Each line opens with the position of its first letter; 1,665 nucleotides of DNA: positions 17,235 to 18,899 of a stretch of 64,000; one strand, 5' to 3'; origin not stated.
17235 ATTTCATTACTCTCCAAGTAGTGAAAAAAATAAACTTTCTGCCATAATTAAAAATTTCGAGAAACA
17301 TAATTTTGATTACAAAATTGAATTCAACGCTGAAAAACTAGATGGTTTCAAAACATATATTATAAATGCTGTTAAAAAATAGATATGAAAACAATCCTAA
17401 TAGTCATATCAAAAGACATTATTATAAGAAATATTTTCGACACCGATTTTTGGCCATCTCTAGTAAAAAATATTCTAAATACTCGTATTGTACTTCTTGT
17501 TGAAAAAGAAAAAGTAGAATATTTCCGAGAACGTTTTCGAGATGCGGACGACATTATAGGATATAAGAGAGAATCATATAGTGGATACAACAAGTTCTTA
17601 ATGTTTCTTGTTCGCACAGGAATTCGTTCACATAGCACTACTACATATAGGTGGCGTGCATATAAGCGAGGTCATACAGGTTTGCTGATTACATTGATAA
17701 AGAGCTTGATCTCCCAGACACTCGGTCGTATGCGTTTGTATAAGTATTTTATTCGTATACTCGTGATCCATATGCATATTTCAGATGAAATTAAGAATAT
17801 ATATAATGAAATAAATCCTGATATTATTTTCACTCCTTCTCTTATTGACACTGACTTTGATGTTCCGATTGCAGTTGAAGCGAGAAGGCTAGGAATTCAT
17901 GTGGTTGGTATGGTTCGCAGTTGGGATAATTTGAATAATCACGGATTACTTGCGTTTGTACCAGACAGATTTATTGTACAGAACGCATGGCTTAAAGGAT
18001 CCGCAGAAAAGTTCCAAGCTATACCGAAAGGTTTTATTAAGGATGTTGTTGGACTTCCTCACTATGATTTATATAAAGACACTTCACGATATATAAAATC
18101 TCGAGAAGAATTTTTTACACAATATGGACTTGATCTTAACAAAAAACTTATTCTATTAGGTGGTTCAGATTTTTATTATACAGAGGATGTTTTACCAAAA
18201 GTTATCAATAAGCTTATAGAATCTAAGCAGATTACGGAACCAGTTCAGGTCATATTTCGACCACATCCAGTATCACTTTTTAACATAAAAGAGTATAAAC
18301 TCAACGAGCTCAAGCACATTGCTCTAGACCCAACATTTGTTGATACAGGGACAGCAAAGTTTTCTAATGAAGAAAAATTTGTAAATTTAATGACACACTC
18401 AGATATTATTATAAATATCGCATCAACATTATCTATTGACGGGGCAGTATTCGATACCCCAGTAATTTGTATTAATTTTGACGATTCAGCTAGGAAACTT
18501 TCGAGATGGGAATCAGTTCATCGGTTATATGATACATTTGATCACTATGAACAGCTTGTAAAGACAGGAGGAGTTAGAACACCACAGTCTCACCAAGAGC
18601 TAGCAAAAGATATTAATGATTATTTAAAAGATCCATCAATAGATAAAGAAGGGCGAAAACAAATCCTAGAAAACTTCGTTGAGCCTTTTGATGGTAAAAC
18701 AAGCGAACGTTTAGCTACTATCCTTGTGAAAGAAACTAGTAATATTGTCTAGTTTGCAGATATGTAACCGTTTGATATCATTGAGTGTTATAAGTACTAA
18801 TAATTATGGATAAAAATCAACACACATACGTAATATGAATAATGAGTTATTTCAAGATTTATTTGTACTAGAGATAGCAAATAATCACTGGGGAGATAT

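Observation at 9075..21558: Glycan-tailoring block combining carbamoyl-, sulfo- and multiple methyl-transferases with GT9/GT47-like enzymes and a nonulosonic-acid (NeuB/NeuA) pathway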

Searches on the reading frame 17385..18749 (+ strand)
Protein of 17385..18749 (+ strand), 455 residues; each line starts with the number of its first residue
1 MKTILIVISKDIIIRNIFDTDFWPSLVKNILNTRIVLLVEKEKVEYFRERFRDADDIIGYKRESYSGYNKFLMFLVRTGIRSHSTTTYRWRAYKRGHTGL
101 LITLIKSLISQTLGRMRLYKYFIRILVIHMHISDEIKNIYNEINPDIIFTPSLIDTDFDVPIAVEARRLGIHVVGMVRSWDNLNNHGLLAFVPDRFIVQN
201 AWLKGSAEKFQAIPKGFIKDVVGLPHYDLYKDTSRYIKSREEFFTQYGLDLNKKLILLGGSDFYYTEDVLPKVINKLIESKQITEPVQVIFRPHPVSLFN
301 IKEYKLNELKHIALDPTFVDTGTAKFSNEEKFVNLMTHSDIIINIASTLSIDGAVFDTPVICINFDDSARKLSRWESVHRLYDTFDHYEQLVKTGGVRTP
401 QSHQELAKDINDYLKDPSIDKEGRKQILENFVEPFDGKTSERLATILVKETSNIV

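Call 3: search_protein_families(library=pfam, proteins=[window:17385-18749:+], max_evalue=0.01)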
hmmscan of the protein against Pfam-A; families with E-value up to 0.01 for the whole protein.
window:17385-18749:+ (455 aa): 1 family
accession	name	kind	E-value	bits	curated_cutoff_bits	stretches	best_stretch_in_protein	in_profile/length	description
PF04464.20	Glyphos_transf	-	7.2e-06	25.6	22.1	1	222-447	163-365/367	CDP-Glycerol:Poly(glycerophosphate) glycerophosphotransferase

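Call 8: search_protein_families(library=ncbifam, proteins=[window:17385-18749:+], max_evalue=0.01)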
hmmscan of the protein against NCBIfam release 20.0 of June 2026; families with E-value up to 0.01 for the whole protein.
window:17385-18749:+ (455 aa): 1 family
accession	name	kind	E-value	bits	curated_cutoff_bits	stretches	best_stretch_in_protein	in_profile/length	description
NF046086.1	BFO_1060_trans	domain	1.1e-13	51.1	200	1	124-448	28-361/365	BFO_1060 family glycosyltransferase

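Call 48: search_solved_structures(query=window:17385-18749:+, max_evalue=1, show_alignments=1)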
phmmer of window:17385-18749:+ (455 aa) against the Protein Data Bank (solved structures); distinct sequences matched with E-value up to 1: 0.

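Call 54: find_homologous_proteins(query=window:17385-18749:+, max_evalue=0.00001)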
Query window:17385-18749:+ (455 aa): 133 proteins with E <= 0.00001 among 8000 candidates; the best 120 are listed.
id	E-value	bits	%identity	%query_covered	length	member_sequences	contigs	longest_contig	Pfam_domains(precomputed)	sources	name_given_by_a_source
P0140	0.0e+0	1022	100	100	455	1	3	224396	PF04464.21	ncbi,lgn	-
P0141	3.1e-170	585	59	99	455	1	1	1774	-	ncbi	-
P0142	3.7e-169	581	58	99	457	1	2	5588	-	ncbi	-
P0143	8.1e-167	574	56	100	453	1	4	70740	-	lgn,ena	-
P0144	1.1e-166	573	58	99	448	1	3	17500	PF04464.21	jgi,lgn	jgi:hypothetical protein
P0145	1.3e-162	560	57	98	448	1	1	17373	-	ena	-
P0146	1.6e-162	560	55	98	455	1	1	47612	-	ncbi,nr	ncbi:hypothetical protein N8083_00170 [Candidatus Pacebacteria bacterium]|nr:hypothetical protein [C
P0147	4.4e-161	555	57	100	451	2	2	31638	-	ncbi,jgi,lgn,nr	ncbi:CDP-glycerol glycerophosphotransferase family protein [Candidatus Kaiserbacteria bacterium]|nr:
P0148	7.9e-161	554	57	99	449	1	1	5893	PF04464.21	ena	-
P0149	1.7e-160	553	55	100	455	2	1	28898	-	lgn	-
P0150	2.1e-160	553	55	100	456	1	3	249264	-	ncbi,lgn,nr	ncbi:hypothetical protein H6781_00145 [Candidatus Nomurabacteria bacterium]|nr:hypothetical protein 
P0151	5.2e-159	548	54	100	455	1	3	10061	PF04464.21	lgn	-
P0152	1.3e-158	547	57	99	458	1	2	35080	-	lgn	-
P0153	5.7e-157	541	55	100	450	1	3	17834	PF04464.21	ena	-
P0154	4.5e-154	532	55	98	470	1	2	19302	-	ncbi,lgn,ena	-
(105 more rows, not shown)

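Call 65: predict_structure(alignment_id=A3)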
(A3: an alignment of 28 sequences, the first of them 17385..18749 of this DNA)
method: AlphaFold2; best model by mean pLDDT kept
length: 455 residues; sequences in the alignment: 28
mean_pLDDT: 93.3   pTM: 0.90
mean pLDDT of the five models: 93.3, 92.7, 92.3, 92.2, 92.1
residues with pLDDT >= 90: 390; 70-90: 55; 50-70: 7; < 50: 3
segments of 3 or more residues with pLDDT < 50: 322-324
pLDDT, mean of each block of 10 residues (from residue 1): 95 90 95 95 94 95 93 94 93 92 93 93 97 96 97 94 97 93 92 96 94 94 94 91 92 97 91 98 98 88 90 82 61 94 94 97 94 93 93 97 98 98 97 95 97 87
secondary structure, 60 per line:
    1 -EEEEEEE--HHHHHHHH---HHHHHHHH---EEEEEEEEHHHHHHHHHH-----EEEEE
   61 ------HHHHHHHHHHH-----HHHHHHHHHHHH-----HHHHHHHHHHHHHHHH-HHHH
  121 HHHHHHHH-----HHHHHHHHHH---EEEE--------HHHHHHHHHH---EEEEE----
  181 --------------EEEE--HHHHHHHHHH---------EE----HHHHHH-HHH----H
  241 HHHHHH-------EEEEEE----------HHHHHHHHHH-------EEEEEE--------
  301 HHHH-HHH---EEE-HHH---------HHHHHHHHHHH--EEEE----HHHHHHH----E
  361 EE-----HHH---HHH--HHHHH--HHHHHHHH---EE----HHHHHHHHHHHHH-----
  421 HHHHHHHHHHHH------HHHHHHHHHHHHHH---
elements in order: E2-8 H11-18 H22-29 E33-40 H41-50 E56-60 H67-77 H83-94 H100-115 H117-128 H134-143 E147-150 H159-168 E172-176 E195-198 H201-210 H226-231 H240-246 E254-259 H270-279 E287-292 H301-304 E312-314 H328-338 E341-344 H349-355 E360-362 H379-383 H386-393 H403-415 H421-432 H439-452

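Call 68: fold_search(model_id=the predicted structure, library=pdb)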
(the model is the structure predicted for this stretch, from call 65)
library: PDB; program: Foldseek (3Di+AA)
matches with E <= 10: 1675; with E <= 0.001: 382
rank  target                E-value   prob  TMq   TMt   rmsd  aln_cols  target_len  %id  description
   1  1f6d_C                1.1e-13  1.00  0.54  0.65   6.4       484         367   14  THE STRUCTURE OF UDP-N-ACETYLGLUCOSAMINE 2-EPIMERASE FROM E. COLI. (released 2000-12-13)
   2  1f6d_A                3.4e-13  1.00  0.57  0.67   6.5       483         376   14  THE STRUCTURE OF UDP-N-ACETYLGLUCOSAMINE 2-EPIMERASE FROM E. COLI. (released 2000-12-13)
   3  3dzc_A                3.8e-13  1.00  0.55  0.65   8.2       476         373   15  2.35 Angstrom resolution structure of WecB (VC0917), a UDP-N-acetylglucosamine 2-epimerase from Vibrio cholerae. (released 2008-08-12)
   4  1f6d_B                7.1e-13  1.00  0.56  0.66   6.2       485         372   14  THE STRUCTURE OF UDP-N-ACETYLGLUCOSAMINE 2-EPIMERASE FROM E. COLI. (released 2000-12-13)
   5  6vlb_B                1.4e-12  1.00  0.55  0.66   6.5       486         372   12  Crystal structure of ligand-free UDP-GlcNAc 2-epimerase from Neisseria meningitidis (released 2020-11-11)
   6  1f6d_D                2.2e-12  1.00  0.56  0.66   7.1       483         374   13  THE STRUCTURE OF UDP-N-ACETYLGLUCOSAMINE 2-EPIMERASE FROM E. COLI. (released 2000-12-13)
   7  5dld                  2.8e-12  1.00  0.52  0.60   8.3       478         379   14  Crystal Structure of a UDP-N-acetylglucosamine 2-epimerase from Burkholderia vietnamiensis complexed with UDP-GlcNAc and (released 2015-09-30)
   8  3beo_A                3.3e-12  1.00  0.49  0.57   7.9       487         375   13  A Structural Basis for the allosteric regulation of non-hydrolyzing UDP-GlcNAc 2-epimerases (released 2008-02-19)
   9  8sxw_C                5.8e-12  1.00  0.53  0.65   7.0       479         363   15  X-ray crystal structure of UDP- 2,3-diacetamido-2,3-dideoxy-glucuronic acid-2-epimerase from Thermus thermophilus stra (released 2023-09-13)
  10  6vlc_D                6.1e-12  1.00  0.54  0.66   6.4       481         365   12  Crystal structure of UDP-GlcNAc 2-epimerase from Neisseria meningitidis bound to UDP-GlcNAc (released 2020-11-11)
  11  4fkz_A                7.6e-12  1.00  0.51  0.59   7.1       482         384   12  Crystal structure of Bacillus subtilis UDP-GlcNAc 2-epimerase in complex with UDP-GlcNAc and UDP (released 2013-05-08)
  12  1v4v_A                9.6e-12  1.00  0.54  0.63   6.4       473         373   11  Crystal Structure Of UDP-N-Acetylglucosamine 2-Epimerase From Thermus Thermophilus HB8 (released 2003-12-02)
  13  8sxw_A                1.2e-11  1.00  0.52  0.63   7.3       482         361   14  X-ray crystal structure of UDP- 2,3-diacetamido-2,3-dideoxy-glucuronic acid-2-epimerase from Thermus thermophilus stra (released 2023-09-13)
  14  6vlb_A                1.3e-11  1.00  0.55  0.65   7.9       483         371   12  Crystal structure of ligand-free UDP-GlcNAc 2-epimerase from Neisseria meningitidis (released 2020-11-11)
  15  5enz_B                1.4e-11  1.00  0.51  0.61   7.3       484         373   14  S. aureus MnaA-UDP co-structure (released 2016-04-27)
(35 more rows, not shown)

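Call 70: search_solved_structures(query=A3, max_evalue=10, show_alignments=2)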
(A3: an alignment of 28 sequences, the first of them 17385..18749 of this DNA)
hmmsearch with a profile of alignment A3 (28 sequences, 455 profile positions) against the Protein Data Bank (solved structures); distinct sequences matched with E-value up to 10: 4.
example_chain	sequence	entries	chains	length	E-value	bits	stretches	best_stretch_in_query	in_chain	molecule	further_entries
8va1_A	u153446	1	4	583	1.6e-06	30.4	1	212-447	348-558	Teichoic acid ribitol-phosphate polymerase TarL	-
8qoy_A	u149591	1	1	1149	0.0076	18.3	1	217-371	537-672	TagF-like capsule polymerase Cps3D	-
3kpb_A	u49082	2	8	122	0.034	16.1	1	172-234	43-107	Uncharacterized protein MJ0100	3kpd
3kpc_A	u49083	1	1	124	0.035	16.1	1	172-234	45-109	Uncharacterized protein MJ0100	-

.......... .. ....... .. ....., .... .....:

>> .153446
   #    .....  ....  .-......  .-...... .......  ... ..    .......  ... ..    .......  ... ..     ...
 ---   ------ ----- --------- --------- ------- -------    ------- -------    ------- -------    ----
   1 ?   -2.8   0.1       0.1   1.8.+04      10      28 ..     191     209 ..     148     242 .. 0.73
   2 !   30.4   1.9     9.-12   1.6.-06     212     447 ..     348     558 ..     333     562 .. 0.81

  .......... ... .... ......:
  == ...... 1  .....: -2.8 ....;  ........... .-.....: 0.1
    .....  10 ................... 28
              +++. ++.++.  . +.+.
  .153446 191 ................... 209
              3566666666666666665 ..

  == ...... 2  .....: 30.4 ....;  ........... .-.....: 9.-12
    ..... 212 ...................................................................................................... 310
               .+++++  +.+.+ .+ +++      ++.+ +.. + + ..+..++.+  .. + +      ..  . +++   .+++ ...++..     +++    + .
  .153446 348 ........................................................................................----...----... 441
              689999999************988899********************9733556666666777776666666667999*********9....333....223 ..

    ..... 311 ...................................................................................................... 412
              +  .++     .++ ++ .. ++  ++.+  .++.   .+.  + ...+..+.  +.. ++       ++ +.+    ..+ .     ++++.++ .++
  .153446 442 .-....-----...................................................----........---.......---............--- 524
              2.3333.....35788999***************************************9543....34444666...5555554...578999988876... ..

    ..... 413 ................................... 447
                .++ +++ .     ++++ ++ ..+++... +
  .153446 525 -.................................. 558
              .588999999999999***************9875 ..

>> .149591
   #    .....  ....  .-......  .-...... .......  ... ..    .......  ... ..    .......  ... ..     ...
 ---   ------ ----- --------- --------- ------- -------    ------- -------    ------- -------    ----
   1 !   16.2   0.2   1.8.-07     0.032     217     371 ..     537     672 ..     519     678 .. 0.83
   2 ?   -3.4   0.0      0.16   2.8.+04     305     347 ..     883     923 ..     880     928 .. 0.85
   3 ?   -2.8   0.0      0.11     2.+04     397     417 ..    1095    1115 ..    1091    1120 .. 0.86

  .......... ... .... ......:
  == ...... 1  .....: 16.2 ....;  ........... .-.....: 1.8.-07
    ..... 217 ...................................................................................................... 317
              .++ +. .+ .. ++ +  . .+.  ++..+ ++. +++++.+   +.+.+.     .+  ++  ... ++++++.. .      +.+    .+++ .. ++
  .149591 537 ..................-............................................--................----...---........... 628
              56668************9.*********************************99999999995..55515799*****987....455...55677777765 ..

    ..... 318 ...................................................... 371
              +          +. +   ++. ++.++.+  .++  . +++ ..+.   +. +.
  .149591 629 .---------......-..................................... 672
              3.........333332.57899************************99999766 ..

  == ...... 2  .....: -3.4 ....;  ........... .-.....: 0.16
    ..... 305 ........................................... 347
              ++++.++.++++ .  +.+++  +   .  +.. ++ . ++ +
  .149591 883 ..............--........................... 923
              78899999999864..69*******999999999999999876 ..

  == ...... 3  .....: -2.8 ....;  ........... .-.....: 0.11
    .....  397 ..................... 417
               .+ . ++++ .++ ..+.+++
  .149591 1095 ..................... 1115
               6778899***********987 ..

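Call 77: search_protein_families(library=pfam, alignment_id=A3, max_evalue=0.01)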
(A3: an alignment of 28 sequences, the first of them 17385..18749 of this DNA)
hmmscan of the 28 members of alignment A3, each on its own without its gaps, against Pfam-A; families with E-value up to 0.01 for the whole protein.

A. member 1, window:17385-18749:+ (455 aa): 1 family
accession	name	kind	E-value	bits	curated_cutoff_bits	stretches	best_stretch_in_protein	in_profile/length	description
PF04464.20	Glyphos_transf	-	7.2e-06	25.6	22.1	1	222-447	163-365/367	CDP-Glycerol:Poly(glycerophosphate) glycerophosphotransferase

B. families by the number of members that match (of 28 scanned): 3 families
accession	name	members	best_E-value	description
PF04464.20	Glyphos_transf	26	1.7e-14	CDP-Glycerol:Poly(glycerophosphate) glycerophosphotransferase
PF13439.12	Glyco_transf_4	4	0.00023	Glycosyltransferase Family 4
PF06925.17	MGDG_synth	2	0.0022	Monogalactosyldiacylglycerol (MGDG) synthase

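Call 78: search_protein_families(library=ncbifam, alignment_id=A3, max_evalue=0.01)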
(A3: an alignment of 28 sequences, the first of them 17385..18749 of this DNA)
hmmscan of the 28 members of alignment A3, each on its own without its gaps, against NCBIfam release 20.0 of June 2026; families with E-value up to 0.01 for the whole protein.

A. member 1, window:17385-18749:+ (455 aa): 1 family
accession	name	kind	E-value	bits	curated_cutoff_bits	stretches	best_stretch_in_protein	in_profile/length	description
NF046086.1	BFO_1060_trans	domain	1.1e-13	51.1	200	1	124-448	28-361/365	BFO_1060 family glycosyltransferase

B. families by the number of members that match (of 28 scanned): 6 families
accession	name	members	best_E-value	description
NF046086.1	BFO_1060_trans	28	6.3e-24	BFO_1060 family glycosyltransferase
TIGR04396.2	surf_polysacc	15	2e-07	surface carbohydrate biosynthesis protein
NF041711.1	TagprimaseTarB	5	0.0012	teichoic acid glycerol-phosphate primase TarB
NF041713.1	Tar_polymTarL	3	0.00011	teichoic acid ribitol-phosphate polymerase TarL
NF010135.0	PRK13609.1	1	1.5e-05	diglucosyl diacylglycerol synthase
TIGR04326.1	O_ant_LIC13510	1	0.0093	TIGR04326 family surface carbohydrate biosynthesis protein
